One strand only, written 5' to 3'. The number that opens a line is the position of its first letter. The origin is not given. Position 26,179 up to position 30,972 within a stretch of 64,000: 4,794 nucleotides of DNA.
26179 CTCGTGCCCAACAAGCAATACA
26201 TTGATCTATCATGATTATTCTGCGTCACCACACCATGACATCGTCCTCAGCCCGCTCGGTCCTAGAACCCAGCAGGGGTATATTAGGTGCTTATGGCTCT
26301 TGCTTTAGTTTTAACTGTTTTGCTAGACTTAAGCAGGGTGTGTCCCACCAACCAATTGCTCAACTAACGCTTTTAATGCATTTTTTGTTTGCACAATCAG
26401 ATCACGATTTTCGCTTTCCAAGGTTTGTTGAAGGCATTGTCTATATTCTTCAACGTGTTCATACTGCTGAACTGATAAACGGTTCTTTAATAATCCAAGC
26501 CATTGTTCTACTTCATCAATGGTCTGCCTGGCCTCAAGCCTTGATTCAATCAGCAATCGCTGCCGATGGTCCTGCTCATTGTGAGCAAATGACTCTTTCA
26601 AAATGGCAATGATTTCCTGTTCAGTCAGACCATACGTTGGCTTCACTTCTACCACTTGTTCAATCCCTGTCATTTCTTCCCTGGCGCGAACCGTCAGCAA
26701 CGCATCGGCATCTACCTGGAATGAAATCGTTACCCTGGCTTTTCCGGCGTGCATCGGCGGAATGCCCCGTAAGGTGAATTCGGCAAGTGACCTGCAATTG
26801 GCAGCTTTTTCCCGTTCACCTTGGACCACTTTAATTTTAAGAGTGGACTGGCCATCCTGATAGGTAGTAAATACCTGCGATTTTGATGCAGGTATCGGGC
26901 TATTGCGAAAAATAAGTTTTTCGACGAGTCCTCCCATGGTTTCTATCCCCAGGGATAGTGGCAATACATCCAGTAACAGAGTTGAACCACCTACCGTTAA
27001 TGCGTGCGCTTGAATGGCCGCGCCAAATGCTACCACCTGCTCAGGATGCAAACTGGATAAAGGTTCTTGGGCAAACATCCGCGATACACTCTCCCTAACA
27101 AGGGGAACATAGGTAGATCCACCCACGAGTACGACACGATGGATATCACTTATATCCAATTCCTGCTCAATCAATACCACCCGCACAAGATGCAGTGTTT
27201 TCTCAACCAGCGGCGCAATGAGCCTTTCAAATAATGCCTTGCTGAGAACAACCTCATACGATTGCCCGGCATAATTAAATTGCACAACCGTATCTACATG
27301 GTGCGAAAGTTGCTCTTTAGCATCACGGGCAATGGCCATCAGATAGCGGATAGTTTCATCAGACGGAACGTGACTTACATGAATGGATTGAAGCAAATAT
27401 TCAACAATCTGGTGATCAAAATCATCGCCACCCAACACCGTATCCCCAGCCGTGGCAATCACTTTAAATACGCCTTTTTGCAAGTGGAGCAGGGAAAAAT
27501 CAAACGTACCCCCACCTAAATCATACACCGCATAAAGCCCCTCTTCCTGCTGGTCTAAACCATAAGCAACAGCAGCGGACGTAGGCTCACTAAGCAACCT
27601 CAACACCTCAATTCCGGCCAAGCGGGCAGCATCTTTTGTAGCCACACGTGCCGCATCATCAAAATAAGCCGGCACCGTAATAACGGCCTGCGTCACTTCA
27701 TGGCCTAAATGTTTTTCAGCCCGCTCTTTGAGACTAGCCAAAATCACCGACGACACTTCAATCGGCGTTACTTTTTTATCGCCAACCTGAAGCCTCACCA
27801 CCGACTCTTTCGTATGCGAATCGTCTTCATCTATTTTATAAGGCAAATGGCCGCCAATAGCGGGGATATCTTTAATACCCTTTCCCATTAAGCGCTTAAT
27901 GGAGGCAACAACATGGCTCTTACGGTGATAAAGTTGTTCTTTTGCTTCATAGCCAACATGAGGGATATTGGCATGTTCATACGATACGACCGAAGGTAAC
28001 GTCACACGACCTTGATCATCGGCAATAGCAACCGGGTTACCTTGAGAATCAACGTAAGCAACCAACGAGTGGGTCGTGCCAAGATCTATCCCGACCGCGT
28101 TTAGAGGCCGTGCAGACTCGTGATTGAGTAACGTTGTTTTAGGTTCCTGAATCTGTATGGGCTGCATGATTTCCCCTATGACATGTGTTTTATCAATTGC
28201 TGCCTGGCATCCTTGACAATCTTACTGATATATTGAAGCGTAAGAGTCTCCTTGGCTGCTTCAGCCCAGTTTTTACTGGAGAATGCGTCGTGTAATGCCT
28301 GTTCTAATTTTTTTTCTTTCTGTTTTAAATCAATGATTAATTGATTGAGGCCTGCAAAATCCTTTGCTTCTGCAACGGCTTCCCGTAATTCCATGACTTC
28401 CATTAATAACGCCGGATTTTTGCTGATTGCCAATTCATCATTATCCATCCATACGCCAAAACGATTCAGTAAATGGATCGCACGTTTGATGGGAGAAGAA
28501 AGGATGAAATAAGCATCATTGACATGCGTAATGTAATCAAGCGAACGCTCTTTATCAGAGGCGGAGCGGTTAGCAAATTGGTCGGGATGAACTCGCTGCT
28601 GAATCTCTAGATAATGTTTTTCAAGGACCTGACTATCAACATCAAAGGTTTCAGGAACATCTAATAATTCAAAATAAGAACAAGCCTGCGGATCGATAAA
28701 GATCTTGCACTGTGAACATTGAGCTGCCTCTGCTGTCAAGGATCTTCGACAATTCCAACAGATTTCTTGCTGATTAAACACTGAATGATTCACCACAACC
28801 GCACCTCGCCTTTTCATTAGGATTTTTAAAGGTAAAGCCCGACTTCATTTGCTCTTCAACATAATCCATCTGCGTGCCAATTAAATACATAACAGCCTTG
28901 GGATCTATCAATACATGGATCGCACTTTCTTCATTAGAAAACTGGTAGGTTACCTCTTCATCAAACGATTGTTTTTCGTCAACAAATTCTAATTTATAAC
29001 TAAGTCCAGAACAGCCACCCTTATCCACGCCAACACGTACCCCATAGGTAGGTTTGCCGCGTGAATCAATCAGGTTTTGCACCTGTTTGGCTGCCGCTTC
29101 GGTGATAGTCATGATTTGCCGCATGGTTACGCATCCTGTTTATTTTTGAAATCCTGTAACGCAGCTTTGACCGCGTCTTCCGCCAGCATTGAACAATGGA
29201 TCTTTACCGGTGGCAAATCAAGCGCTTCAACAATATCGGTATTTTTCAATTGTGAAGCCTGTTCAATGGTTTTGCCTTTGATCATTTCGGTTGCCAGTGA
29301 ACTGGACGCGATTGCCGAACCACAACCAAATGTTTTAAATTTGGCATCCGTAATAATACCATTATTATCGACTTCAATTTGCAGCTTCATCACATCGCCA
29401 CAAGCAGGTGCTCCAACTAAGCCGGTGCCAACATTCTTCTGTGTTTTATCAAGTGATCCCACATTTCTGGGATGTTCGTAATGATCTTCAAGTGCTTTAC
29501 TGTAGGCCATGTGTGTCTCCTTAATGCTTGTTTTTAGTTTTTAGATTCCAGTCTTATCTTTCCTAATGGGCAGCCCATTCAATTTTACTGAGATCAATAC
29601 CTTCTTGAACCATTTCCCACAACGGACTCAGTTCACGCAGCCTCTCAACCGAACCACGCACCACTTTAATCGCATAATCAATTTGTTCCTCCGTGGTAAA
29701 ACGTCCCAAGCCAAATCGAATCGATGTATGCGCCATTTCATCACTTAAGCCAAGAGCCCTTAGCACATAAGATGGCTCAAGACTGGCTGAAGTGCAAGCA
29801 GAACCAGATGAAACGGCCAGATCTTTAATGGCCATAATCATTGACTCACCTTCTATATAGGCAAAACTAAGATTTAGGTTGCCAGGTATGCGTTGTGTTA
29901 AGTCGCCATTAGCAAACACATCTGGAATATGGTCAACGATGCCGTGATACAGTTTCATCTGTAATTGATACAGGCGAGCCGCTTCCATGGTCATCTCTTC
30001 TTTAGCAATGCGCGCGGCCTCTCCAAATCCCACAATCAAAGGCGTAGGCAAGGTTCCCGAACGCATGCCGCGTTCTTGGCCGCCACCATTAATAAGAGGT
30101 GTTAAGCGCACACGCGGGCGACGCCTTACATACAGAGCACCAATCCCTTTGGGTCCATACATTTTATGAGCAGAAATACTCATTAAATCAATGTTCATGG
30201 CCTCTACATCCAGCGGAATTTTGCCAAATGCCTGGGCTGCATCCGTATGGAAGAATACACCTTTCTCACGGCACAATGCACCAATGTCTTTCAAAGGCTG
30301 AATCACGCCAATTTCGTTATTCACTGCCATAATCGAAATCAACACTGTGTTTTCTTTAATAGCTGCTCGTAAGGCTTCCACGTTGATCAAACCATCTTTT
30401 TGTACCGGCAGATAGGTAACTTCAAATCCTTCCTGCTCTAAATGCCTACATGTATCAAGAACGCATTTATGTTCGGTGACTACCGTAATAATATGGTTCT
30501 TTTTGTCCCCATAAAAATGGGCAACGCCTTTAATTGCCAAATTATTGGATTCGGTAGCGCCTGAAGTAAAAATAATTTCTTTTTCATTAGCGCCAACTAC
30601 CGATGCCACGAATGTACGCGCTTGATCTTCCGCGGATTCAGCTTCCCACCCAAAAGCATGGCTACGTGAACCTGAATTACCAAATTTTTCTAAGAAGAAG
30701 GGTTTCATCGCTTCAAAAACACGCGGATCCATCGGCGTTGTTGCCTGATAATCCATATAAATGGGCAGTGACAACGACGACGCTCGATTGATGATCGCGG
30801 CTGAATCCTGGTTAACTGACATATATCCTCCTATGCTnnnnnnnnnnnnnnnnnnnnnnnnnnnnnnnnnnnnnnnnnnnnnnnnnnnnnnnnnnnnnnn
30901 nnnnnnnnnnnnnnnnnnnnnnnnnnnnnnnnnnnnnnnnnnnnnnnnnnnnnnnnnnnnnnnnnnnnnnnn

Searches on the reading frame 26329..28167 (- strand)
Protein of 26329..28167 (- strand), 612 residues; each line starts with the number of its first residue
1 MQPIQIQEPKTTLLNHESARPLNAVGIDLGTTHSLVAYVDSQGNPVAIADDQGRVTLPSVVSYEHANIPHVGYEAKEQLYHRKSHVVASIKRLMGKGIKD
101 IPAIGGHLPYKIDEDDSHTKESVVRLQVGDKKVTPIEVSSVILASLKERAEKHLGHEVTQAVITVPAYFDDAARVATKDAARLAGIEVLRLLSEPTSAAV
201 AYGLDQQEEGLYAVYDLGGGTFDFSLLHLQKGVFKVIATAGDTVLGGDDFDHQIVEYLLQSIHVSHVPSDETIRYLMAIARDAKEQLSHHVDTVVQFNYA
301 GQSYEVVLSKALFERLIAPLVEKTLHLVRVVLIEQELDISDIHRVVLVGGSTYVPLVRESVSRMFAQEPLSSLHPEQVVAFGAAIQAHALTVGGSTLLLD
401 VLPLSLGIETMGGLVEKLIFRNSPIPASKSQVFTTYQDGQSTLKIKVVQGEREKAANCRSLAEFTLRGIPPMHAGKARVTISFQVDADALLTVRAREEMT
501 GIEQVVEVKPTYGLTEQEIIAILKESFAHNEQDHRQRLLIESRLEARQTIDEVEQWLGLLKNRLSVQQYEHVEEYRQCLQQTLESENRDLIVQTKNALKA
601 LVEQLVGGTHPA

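Call 26: search_protein_families(library=pfam, proteins=[window:26329-28167:-])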
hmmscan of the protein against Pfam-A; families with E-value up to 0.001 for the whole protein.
window:26329-28167:- (612 aa): 2 families
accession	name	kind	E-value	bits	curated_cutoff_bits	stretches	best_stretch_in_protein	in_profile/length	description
PF00012.26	HSP70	-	5.9e-165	550.3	20.6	1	24-606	1-594/599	Hsp70 protein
PF06723.19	MreB_Mbl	-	8.4e-19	68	27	1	133-386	68-318/327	MreB/Mbl protein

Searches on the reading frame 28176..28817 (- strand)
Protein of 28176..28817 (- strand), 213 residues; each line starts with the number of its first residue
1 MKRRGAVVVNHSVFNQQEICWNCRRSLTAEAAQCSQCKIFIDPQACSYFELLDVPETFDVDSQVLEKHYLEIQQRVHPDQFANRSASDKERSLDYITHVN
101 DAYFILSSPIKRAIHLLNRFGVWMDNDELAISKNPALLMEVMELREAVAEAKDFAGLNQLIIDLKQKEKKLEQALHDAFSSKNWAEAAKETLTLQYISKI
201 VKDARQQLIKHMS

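Call 64: search_protein_families(library=pfam, proteins=[window:28176-28817:-], max_evalue=0.00001)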
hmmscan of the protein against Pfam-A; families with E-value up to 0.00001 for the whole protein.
window:28176-28817:- (213 aa): 2 families
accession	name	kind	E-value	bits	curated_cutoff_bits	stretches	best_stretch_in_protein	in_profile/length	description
PF07743.18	HSCB_C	-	6e-17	62.2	22.1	1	134-203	2-72/74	HSCB C-terminal oligomerisation domain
PF00226.36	DnaJ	-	2.3e-06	28.1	27.8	1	48-114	2-61/63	DnaJ domain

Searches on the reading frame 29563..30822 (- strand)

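Call 64: search_protein_families(library=pfam, proteins=[window:29563-30822:-], max_evalue=0.00001)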
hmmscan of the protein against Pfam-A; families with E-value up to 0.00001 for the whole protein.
window:29563-30822:- (419 aa): 3 families
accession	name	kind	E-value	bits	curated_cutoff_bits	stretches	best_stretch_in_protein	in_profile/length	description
PF00266.25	Aminotran_5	-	3.5e-86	289.9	21.5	1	21-383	1-370/371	Aminotransferase class-V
PF01212.27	Beta_elim_lyase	-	5.9e-08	32.8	27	1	81-199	48-173/288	Beta-eliminating lyase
PF01041.23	DegT_DnrJ_EryC1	-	1.2e-06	28.4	19.8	1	81-201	40-152/360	DegT/DnrJ/EryC1/StrS aminotransferase family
